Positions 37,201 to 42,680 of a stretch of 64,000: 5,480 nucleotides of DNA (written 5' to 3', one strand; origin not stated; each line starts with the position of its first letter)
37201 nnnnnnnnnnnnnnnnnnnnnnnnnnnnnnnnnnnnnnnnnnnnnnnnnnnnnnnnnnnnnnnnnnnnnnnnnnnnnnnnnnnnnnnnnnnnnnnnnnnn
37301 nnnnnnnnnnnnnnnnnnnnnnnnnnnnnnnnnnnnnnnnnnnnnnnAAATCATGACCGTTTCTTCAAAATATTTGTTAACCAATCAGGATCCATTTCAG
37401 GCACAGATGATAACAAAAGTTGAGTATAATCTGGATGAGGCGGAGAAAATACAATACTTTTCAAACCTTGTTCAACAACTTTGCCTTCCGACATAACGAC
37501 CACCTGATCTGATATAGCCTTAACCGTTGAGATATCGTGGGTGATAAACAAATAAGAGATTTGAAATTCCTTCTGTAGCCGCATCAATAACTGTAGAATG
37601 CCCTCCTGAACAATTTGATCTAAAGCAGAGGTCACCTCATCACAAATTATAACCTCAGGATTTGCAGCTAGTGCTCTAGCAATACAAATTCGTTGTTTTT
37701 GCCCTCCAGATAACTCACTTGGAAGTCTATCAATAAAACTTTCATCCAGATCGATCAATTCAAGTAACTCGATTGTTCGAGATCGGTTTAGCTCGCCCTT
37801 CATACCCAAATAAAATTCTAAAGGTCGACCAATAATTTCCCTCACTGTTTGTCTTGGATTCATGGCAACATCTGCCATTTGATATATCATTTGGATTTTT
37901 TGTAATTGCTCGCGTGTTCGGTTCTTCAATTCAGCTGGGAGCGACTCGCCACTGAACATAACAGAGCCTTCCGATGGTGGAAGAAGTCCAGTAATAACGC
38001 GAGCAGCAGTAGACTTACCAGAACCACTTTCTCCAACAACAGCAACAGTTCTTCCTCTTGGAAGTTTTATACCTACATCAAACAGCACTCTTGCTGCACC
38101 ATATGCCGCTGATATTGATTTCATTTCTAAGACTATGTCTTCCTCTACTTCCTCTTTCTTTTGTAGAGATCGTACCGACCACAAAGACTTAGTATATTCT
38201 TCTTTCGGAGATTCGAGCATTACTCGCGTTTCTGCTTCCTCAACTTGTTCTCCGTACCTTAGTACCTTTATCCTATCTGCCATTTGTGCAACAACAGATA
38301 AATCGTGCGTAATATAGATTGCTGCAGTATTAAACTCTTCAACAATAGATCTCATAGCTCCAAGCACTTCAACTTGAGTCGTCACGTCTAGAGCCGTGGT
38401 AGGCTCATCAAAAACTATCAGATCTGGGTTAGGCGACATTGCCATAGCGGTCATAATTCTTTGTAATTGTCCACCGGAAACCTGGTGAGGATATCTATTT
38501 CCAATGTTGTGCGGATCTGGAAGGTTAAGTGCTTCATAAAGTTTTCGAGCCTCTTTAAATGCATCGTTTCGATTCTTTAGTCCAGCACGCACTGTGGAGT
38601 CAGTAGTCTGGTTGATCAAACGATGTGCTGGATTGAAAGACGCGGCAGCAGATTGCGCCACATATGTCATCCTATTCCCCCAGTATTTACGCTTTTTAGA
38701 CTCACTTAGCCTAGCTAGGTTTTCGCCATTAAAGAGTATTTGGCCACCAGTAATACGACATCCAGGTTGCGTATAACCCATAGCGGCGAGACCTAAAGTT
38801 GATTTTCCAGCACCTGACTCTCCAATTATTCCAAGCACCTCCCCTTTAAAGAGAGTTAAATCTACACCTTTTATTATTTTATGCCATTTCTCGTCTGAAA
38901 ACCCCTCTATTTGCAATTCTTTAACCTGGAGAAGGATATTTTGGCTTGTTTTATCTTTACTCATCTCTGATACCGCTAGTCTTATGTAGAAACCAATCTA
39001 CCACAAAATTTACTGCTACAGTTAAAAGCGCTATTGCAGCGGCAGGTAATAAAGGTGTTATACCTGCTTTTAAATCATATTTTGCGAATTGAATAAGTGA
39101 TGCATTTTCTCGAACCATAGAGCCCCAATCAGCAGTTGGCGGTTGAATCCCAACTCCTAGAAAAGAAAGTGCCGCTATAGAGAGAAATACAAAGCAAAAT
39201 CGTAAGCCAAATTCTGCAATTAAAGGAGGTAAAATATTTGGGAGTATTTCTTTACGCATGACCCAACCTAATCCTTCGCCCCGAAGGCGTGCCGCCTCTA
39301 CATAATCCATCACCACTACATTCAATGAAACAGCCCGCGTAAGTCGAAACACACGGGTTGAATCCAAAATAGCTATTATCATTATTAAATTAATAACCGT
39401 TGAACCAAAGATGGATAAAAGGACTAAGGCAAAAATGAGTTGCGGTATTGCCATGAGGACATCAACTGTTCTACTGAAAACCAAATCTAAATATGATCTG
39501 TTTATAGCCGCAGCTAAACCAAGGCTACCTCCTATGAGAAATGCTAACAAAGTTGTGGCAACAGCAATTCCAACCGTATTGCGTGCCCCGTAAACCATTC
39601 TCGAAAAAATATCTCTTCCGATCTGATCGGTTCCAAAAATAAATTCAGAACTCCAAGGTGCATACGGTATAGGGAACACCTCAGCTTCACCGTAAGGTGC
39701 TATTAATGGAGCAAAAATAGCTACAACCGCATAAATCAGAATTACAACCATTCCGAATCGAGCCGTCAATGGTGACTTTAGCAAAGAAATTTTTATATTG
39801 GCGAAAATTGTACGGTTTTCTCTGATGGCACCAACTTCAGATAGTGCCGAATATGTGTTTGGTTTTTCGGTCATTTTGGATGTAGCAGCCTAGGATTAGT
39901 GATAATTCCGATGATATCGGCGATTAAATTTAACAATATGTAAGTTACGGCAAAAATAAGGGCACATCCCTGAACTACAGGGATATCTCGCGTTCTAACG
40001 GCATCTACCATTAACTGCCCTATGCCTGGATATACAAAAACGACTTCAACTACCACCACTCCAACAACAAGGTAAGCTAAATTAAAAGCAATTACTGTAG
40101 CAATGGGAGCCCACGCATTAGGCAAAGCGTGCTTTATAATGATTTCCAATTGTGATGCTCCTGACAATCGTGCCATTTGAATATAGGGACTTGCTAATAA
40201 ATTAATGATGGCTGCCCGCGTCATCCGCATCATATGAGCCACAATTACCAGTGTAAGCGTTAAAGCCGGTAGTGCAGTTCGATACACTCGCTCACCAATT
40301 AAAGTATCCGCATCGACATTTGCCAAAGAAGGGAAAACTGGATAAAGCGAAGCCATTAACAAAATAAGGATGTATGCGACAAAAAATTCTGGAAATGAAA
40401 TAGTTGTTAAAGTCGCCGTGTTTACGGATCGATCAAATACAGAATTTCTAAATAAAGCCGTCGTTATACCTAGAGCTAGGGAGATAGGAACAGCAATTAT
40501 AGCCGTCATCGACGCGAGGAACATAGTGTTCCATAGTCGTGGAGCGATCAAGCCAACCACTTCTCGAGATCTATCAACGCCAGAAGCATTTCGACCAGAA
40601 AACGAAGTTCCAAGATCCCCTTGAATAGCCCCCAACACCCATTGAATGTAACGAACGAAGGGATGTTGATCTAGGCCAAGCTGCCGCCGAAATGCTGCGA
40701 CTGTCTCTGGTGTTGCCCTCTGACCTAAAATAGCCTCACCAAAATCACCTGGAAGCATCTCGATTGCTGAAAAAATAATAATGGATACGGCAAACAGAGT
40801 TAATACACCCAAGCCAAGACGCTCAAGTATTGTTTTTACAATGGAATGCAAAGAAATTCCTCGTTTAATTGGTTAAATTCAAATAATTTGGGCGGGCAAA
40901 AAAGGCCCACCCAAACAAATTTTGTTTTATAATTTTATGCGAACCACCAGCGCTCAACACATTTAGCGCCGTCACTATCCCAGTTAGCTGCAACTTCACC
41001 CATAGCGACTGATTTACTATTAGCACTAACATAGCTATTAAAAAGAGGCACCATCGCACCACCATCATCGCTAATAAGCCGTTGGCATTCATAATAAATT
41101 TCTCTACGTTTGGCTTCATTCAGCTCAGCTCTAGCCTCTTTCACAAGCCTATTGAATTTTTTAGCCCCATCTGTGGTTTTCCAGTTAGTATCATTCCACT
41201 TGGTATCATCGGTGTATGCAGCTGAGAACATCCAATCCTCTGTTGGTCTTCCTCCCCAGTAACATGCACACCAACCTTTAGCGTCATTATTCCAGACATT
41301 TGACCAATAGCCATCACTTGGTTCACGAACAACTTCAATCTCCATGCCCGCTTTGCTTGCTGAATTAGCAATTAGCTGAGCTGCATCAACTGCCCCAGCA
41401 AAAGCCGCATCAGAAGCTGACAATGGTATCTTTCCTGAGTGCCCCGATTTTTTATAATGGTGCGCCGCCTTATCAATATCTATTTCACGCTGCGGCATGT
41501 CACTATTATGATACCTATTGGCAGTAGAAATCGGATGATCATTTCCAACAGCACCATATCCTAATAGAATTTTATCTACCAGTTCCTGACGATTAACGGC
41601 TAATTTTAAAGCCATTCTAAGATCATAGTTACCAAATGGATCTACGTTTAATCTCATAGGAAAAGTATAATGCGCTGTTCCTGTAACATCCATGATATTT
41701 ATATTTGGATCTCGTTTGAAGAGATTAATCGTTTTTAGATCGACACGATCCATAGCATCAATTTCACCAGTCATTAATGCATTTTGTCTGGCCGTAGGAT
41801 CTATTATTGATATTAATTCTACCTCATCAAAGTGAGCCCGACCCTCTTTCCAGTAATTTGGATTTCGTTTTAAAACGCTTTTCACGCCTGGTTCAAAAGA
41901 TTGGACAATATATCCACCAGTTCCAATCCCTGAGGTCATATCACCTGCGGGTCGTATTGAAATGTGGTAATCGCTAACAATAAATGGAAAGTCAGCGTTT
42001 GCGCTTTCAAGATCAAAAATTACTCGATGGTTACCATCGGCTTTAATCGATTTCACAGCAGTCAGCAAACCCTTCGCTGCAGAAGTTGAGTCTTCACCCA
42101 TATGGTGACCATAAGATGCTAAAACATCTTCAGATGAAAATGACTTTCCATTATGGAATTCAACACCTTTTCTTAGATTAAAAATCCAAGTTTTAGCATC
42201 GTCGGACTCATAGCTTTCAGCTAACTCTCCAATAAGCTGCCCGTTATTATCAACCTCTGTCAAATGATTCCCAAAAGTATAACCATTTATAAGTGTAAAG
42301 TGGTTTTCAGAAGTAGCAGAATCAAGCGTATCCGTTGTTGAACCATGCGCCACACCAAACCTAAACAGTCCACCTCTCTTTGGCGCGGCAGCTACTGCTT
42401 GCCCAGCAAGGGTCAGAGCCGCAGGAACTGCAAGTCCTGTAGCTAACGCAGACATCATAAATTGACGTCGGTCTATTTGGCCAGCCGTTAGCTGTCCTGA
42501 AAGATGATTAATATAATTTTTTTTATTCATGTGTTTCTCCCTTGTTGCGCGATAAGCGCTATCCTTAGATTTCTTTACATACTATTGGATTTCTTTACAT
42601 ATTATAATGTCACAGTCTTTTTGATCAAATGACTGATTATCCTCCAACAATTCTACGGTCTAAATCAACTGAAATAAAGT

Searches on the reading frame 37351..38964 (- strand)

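Call 99: search_protein_families(library=pfam, max_evalue=1e-8, proteins=[window:37351-38964:-])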
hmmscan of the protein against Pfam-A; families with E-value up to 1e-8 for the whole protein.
window:37351-38964:- (537 aa): 2 families
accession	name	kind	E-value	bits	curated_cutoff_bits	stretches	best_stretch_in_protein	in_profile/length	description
PF00005.33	ABC_tran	-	1.8e-56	191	25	2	296-446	3-137/137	ABC transporter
PF02463.25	SMC_N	-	5.5e-10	39.5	40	0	305-492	25-213/220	RecF/RecN/SMC N terminal domain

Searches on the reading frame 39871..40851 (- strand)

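Call 5: search_protein_families(library=pfam, proteins=[window:39871-40851:-])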
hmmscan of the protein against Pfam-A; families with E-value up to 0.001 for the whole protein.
window:39871-40851:- (326 aa): 2 families
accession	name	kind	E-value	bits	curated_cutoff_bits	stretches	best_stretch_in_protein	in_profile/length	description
PF00528.27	BPD_transp_1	-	3.4e-31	108.8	26.4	1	125-322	2-182/184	Binding-protein-dependent transport system inner membrane component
PF19300.4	BPD_transp_1_N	-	1.6e-09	38.4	23.8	1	6-85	3-82/114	Binding-prot-dependent transport system membrane comp, N-term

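Call 6: search_protein_families(library=ncbifam, proteins=[window:39871-40851:-])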
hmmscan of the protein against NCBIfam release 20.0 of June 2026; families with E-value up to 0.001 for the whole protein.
window:39871-40851:- (326 aa): 18 families
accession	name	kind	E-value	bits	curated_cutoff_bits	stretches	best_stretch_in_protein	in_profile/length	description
NF045470.1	Opp2B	equivalog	5.8e-70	235.9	350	1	15-322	5-299/300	nickel ABC transporter permease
NF045469.1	Opp1B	equivalog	6.9e-59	199.8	380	1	6-322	3-306/307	nickel/cobalt ABC transporter permease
NF045472.1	Opp4B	equivalog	1e-58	199.2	450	1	5-322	2-318/319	oligopeptide ABC transporter permease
NF011661.0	PRK15081.1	equivalog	1.7e-56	192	463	1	8-321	5-302/306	glutathione ABC transporter permease GsiC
TIGR02789.1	nickel_nikB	equivalog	1.9e-56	191.8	447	1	6-322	3-306/314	nickel ABC transporter permease subunit NikB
NF045471.1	Opp3B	equivalog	2e-49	168.7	480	1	5-322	2-302/308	oligopeptide ABC transporter permease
NF008161.0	PRK10914.1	equivalog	2.7e-49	168.2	590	2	188-325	201-338/339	dipeptide ABC transporter permease DppB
NF007677.0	PRK10352.1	equivalog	1.2e-44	152.7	433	1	6-322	3-306/314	nickel ABC transporter permease subunit NikB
NF007008.0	PRK09471.1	equivalog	2.4e-34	119.2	388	1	5-322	2-304/306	oligopeptide ABC transporter permease OppB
NF011712.0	PRK15133.1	subfamily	4.4e-24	85.1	445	1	46-322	81-359/364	microcin C ABC transporter permease YejB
NF011690.0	PRK15110.1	equivalog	3.3e-22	79.3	432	2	187-320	178-311/321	putrescine export ABC transporter permease SapB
NF043081.1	MMSYN1_0165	equivalog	3.2e-20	72.5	350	1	89-322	158-384/388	oligopeptide ABC transporter permease OppB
NF045474.1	Opp2C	equivalog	1.8e-08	34.3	300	1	106-264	39-174/236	nickel transporter permease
NF045473.1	Opp1C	equivalog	2.6e-06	27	350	1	108-263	69-201/267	nickel/cobalt ABC transporter permease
NF045476.1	Opp4C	equivalog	2.7e-05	23.6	350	1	110-278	80-222/278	oligopeptide ABC transporter permease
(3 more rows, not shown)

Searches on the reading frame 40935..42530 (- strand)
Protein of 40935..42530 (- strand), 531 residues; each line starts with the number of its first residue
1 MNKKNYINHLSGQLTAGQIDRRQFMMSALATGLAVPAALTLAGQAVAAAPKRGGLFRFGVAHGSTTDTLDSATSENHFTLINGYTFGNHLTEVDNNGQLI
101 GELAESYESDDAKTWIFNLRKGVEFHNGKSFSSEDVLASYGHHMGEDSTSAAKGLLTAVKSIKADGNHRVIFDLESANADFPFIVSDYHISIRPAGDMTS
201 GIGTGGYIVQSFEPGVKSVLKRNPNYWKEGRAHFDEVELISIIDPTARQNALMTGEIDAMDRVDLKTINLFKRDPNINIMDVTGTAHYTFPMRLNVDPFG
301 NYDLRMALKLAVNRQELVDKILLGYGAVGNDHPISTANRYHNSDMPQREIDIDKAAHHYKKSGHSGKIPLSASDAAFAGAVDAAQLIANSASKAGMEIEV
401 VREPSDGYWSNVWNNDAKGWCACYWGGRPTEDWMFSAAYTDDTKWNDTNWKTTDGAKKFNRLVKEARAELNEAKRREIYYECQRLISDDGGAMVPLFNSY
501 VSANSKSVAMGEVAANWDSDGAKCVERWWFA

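Call 5: search_protein_families(library=pfam, proteins=[window:40935-42530:-])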
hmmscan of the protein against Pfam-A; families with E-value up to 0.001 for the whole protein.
window:40935-42530:- (531 aa): 1 family
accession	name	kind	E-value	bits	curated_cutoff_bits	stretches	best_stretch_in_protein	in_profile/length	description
PF00496.27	SBP_bac_5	-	1.9e-69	235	32.4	1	99-446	2-367/368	Bacterial extracellular solute-binding proteins, family 5 Middle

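Call 6: search_protein_families(library=ncbifam, proteins=[window:40935-42530:-])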
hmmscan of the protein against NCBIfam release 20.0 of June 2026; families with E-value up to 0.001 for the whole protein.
window:40935-42530:- (531 aa): 12 families
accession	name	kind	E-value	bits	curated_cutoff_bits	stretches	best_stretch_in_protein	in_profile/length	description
NF045468.1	Opp5A_nikA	equivalog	9e-41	139.9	600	1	88-519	46-474/488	nickel ABC transporter substrate-binding protein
NF045467.1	Opp4A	equivalog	2.6e-26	92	650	2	200-363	206-379/556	oligopeptide ABC transporter substrate-binding protein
TIGR02294.1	nickel_nikA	equivalog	1e-25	90.3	393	1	90-364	39-327/501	nickel ABC transporter substrate-binding protein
NF011942.0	PRK15413.1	equivalog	1.2e-21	77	594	1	58-508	30-493/512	glutathione ABC transporter substrate-binding protein GsiB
NF043070.1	DppA_dipep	equivalog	3.1e-20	72.3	1005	1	201-494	207-502/535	dipeptide ABC transporter periplasmic-binding protein DppA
NF011684.0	PRK15104.1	equivalog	2.3e-17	62.9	947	2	202-503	212-514/543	oligopeptide ABC transporter substrate-binding protein OppA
NF011689.0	PRK15109.1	equivalog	3.4e-15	55.7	560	1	89-496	68-507/547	ABC transporter substrate-binding protein SapA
NF047575.1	opine_bind_CntA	exception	8.8e-12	44.3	800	1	102-500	80-506/535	staphylopine-dependent metal ABC transporter substrate-binding lipoprotein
NF007287.0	PRK09755.1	equivalog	6.1e-09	35.2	1098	1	55-157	34-135/535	ABC transporter substrate-binding protein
TIGR04028.1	SBP_KPN_01854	hypoth_equivalog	1.2e-07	30.7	468.5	1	196-498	157-479/509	TIGR04028 family ABC transporter substrate-binding protein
NF010149.0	PRK13626.1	equivalog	9.4e-06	24.5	476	1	88-239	152-301/552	HTH-type transcriptional regulator SgrR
NF043077.1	MMSYN1_0169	equivalog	0.00051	18.6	650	0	205-237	321-353/896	oligopeptide ABC transporter substrate-binding protein OppA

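Call 67: search_solved_structures(query=window:40935-42530:-, max_evalue=1e-10)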
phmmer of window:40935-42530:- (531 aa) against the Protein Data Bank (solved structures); distinct sequences matched with E-value up to 1e-10: 44.
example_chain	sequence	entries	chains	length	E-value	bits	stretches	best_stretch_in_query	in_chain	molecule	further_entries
3t66_A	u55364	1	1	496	1.3e-24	90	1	66-365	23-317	Nickel ABC transporter (Nickel-binding protein)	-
7kz8_A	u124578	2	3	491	1.4e-22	83.3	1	54-509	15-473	Peptide/nickel transport system substrate-binding protein AapF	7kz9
3m8u_A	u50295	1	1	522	2.1e-19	72.8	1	100-488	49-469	Heme-binding protein A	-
6hlx_A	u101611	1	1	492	3.2e-19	72.3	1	90-479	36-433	AgaA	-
5u4o_A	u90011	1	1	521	4.8e-19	71.7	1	50-508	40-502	ABC transporter substrate-binding protein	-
6i3g_A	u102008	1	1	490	1.4e-18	70.1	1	96-491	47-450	ABC transporter, substrate-binding protein, family 5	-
8upi_A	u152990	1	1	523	1.6e-18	69.9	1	96-365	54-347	Peptide ABC transporter substrate-binding protein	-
8efz_A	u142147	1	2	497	2.8e-18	69.1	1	89-491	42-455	Extracellular solute-binding protein family 5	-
5f1q_A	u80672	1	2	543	8.4e-17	64.3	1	199-497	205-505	Periplasmic dipeptide transport protein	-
2noo_A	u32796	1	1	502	1.3e-16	63.6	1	92-363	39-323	Nickel-binding periplasmic protein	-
8z1z_F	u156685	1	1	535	3.1e-16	62.4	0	199-497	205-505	Dipeptide-binding protein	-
1uqw_A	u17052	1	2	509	8.7e-16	60.9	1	59-508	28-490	PUTATIVE BINDING PROTEIN YLIB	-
8c6u_A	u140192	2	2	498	1.8e-15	59.9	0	182-500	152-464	Agrocinopine utilization periplasmic binding protein AccA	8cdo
8z1y_F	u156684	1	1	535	2e-15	59.7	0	199-497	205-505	Dipeptide-binding protein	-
8caw_A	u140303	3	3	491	2.1e-15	59.6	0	182-497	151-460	Agrocinopine utilization periplasmic binding protein AccA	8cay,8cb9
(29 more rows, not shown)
